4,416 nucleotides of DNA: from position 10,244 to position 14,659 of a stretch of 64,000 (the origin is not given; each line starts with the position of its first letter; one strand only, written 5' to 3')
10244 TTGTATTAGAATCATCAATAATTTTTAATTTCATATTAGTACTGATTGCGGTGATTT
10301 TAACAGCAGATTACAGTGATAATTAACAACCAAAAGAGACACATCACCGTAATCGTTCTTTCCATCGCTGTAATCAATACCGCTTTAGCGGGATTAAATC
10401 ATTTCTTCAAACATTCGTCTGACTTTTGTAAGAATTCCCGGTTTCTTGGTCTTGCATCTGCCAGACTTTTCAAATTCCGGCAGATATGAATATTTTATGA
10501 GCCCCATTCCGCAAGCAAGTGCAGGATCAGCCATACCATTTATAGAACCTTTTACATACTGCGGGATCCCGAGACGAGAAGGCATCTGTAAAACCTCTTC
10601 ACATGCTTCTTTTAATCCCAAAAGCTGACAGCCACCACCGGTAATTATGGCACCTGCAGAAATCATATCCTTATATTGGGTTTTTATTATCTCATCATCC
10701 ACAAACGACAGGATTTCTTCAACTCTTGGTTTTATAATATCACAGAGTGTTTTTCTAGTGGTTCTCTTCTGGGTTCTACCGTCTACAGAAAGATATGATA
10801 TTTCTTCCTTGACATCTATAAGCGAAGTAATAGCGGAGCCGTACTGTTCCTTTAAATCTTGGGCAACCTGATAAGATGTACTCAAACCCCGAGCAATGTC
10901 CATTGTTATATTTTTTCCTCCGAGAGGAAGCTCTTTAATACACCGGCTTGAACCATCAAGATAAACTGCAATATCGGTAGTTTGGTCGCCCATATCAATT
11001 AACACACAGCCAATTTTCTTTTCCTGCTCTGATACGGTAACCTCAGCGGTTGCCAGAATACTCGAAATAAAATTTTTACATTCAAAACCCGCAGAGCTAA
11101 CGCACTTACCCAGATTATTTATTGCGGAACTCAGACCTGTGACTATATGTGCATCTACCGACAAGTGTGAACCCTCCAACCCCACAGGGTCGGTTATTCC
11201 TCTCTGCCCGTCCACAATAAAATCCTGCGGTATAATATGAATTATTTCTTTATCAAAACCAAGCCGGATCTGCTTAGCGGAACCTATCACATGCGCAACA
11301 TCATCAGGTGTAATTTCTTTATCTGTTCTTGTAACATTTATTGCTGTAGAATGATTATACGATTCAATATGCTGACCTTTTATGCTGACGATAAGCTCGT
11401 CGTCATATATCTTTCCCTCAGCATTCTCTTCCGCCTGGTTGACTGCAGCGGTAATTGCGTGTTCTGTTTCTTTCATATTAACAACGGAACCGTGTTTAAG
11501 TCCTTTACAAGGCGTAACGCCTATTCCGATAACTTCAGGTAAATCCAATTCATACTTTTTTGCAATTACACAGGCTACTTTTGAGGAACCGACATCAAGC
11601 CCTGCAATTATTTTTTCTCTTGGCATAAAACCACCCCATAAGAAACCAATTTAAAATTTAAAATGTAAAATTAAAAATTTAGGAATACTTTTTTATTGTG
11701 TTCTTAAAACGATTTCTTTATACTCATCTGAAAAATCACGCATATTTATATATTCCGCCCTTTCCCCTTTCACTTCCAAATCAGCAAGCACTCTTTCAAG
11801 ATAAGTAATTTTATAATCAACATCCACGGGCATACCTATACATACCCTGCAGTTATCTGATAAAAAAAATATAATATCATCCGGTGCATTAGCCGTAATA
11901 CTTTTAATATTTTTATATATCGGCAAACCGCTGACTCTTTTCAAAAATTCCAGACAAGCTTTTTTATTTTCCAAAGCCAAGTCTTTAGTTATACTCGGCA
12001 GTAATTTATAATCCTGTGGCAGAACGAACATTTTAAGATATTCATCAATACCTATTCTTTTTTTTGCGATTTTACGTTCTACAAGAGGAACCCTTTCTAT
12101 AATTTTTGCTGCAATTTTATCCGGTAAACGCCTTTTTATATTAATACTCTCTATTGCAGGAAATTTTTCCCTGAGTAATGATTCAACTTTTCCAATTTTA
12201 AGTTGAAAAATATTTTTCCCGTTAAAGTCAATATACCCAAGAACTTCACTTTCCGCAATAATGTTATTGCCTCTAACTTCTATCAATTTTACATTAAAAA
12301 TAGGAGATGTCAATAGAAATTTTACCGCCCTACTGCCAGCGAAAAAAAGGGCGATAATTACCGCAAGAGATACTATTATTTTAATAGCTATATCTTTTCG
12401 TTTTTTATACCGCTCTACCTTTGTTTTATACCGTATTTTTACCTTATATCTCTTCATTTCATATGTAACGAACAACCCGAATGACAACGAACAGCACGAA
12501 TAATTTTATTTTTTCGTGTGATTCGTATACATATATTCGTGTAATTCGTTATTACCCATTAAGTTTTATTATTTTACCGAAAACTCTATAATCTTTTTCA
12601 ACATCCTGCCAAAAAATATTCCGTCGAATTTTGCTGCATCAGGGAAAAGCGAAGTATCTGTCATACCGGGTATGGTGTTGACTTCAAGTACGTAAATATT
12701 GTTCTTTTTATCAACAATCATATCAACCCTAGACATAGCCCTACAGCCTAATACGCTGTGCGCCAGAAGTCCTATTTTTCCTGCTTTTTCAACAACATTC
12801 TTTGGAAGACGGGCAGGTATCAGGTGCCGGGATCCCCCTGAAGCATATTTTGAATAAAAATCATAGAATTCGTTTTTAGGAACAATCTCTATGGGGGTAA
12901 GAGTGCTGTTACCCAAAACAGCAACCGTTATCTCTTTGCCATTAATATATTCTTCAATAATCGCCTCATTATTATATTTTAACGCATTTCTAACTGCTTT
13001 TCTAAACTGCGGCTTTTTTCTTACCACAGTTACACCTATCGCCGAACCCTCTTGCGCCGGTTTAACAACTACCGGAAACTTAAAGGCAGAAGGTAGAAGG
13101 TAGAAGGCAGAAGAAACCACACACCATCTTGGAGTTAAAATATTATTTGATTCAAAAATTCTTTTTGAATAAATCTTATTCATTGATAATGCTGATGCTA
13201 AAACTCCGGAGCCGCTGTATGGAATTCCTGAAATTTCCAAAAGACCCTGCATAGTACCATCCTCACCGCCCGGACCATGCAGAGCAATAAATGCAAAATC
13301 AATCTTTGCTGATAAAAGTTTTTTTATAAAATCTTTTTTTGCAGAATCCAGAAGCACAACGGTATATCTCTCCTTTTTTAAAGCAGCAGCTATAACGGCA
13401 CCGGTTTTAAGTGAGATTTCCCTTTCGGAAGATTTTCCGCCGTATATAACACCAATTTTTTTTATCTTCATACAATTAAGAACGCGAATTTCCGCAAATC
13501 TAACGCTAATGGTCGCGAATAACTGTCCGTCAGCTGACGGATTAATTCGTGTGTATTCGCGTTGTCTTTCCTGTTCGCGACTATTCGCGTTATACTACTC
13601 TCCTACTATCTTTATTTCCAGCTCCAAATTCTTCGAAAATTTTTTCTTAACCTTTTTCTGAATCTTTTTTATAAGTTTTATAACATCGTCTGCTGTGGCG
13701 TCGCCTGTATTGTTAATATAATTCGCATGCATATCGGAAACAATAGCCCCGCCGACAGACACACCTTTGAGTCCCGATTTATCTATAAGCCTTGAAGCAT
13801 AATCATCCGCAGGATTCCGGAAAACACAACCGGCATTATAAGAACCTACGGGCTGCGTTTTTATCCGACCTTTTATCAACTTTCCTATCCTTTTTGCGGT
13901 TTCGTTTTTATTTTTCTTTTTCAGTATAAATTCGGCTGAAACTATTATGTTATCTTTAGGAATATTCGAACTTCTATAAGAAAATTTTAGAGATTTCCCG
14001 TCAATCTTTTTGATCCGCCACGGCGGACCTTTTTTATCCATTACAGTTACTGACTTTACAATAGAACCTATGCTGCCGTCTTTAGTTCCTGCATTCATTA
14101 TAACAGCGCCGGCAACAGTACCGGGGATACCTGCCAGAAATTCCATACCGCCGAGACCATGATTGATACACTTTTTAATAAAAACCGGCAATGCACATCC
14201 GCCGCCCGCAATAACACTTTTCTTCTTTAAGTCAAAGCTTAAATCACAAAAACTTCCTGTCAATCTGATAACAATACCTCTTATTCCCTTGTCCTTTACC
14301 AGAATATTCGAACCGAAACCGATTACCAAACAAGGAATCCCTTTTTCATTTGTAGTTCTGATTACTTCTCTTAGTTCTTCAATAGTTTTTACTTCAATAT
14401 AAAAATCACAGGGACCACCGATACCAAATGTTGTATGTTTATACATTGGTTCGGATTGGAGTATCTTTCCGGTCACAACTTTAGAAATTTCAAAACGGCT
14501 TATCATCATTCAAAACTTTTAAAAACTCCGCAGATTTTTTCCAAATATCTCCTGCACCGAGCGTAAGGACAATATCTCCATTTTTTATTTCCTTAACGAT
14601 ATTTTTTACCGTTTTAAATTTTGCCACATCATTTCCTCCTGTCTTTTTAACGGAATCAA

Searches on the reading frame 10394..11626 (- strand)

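Call 7: search_protein_families(library=ncbifam, proteins=[window:10394-11626:-])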
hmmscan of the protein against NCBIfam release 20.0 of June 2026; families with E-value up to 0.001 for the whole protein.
window:10394-11626:- (410 aa): 10 families
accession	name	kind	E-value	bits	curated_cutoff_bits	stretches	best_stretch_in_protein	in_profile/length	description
TIGR01174.1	ftsA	equivalog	2.6e-104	349.2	175.85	1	7-379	2-371/371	cell division protein FtsA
NF007009.0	PRK09472.1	equivalog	2.2e-72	244.5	409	1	4-388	7-394/420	cell division protein FtsA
NF011660.0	PRK15080.1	equivalog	9.2e-09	34.9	182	1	174-262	115-198/277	ethanolamine utilization protein EutJ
NF045709.1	Amuc_1101_fam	equivalog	7.2e-08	31.7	650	1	160-263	132-235/608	Amuc_1101 family PilM-like pilus complex protein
NF010539.0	PRK13927.1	subfamily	3.3e-07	29.5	293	1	202-349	148-307/339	rod shape-determining protein MreB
TIGR01175.1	pilM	subfamily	2.5e-06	26.7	133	1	202-350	185-310/348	type IV pilus assembly protein PilM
TIGR00904.1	mreB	subfamily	6.2e-06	25.5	365.75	1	192-350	137-308/334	MreB/Mrl family cell shape determining protein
TIGR02529.1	EutJ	subfamily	4.1e-05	23.2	152.1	0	175-262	83-165/239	ethanolamine utilization protein EutJ family protein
NF010540.1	PRK13929.1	exception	0.0002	20.6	515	1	179-352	124-308/334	rod-share determining protein MreBH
NF040964.1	MamK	subfamily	0.00027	20.1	400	1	245-378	186-317/335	MamK family actin-like protein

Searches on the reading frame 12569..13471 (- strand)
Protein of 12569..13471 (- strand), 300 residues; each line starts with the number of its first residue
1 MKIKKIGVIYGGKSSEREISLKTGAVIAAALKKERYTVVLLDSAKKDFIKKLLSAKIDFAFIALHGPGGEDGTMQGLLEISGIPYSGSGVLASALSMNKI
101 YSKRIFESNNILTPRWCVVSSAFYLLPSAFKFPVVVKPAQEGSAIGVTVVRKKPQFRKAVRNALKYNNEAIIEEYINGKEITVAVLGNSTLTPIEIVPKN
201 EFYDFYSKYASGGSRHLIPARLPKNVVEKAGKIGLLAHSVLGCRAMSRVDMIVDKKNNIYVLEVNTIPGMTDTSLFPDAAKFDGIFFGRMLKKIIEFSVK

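Call 7: search_protein_families(library=ncbifam, proteins=[window:12569-13471:-])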
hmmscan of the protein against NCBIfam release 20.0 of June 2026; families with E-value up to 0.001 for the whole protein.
window:12569-13471:- (300 aa): 55 families (the best 25 are shown)
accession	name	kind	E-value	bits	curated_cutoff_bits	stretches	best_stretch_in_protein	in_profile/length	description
NF002378.0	PRK01372.1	subfamily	9.7e-109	362.8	243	1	2-298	5-301/305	D-alanine--D-alanine ligase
TIGR01205.1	D_ala_D_alaTIGR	subfamily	2.4e-92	309.3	245.65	1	5-296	1-315/318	D-alanine--D-alanine ligase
NF002528.0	PRK01966.1-4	subfamily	4.9e-80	269.1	262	2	50-299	95-359/366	D-alanine--D-alanine ligase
NF011169.0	PRK14571.1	equivalog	1.8e-69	234.4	404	1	5-297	2-294/300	D-alanyl-alanine synthetase A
NF000091.3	D_ala_D_ser_VanG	exception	1e-68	231.7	495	2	52-298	89-343/344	D-alanine--D-serine ligase VanG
NF002527.0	PRK01966.1-3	equivalog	2.4e-66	224.2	310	2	48-297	67-327/332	D-alanine--D-alanine ligase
NF002526.0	PRK01966.1-2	equivalog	2.9e-65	220.5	449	2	54-298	91-347/362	D-alanine--D-alanine ligase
NF002525.0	PRK01966.1-1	equivalog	5.3e-63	213.2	457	2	55-299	97-351/364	D-alanine--D-alanine ligase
NF011167.0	PRK14569.1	equivalog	3.7e-62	210.4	410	1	1-296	1-293/296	D-alanyl-alanine synthetase A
NF011170.0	PRK14572.1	equivalog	1.6e-61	208.3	489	2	53-300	85-347/351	D-alanyl-alanine synthetase A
NF000206.1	D_ala_D_lac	equivalog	8.9e-53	179.5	550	1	54-300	88-342/342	D-alanine--(R)-lactate ligase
NF000207.3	D_ala_D_ser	equivalog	3.8e-52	177.5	520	1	55-298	88-339/342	D-alanine--D-serine ligase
NF002529.0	PRK01966.1-5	equivalog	1.6e-51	175.3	472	1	60-297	89-335/348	D-alanine--D-alanine ligase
NF011168.0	PRK14570.1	equivalog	1.8e-47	162.5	505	1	55-298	86-346/364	D-alanyl-alanine synthetase A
NF000372.1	D_ala_D_lac_VanI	exception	8.8e-47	160.1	700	1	56-297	90-339/341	D-alanine--(R)-lactate ligase VanI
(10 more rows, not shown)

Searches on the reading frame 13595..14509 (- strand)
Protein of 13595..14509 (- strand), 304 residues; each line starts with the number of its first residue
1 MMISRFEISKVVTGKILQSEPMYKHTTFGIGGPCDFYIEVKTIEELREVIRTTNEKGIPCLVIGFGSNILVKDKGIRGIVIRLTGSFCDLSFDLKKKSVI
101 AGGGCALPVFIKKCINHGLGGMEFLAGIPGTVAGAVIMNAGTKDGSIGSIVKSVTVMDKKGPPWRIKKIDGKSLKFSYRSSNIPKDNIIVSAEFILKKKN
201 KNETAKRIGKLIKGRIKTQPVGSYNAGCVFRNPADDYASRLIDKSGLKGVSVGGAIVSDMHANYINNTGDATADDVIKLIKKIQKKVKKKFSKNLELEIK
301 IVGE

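Call 7: search_protein_families(library=ncbifam, proteins=[window:13595-14509:-])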
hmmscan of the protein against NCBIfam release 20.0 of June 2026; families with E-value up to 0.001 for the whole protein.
window:13595-14509:- (304 aa): 7 families
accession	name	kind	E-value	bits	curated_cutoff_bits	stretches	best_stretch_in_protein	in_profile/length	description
NF010480.0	PRK13905.1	equivalog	4.1e-96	321.4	259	1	9-304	9-300/303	UDP-N-acetylmuramate dehydrogenase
TIGR00179.1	murB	equivalog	5.4e-64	216.2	144.5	1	23-303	2-290/290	UDP-N-acetylmuramate dehydrogenase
NF011245.0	PRK14651.1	equivalog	1e-58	198.7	224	1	19-299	6-264/273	UDP-N-acetylmuramate dehydrogenase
NF010479.0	PRK13904.1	equivalog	2.3e-42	145.3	273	1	49-302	24-258/258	UDP-N-acetylmuramate dehydrogenase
NF010478.0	PRK13903.1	equivalog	8.8e-40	136.7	231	2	9-201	8-198/362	UDP-N-acetylmuramate dehydrogenase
NF000755.0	PRK00046.1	equivalog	6.8e-37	126.9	277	2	16-204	4-194/343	UDP-N-acetylmuramate dehydrogenase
NF011242.0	PRK14648.1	equivalog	2.2e-31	109.3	426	2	20-154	16-152/354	UDP-N-acetylmuramate dehydrogenase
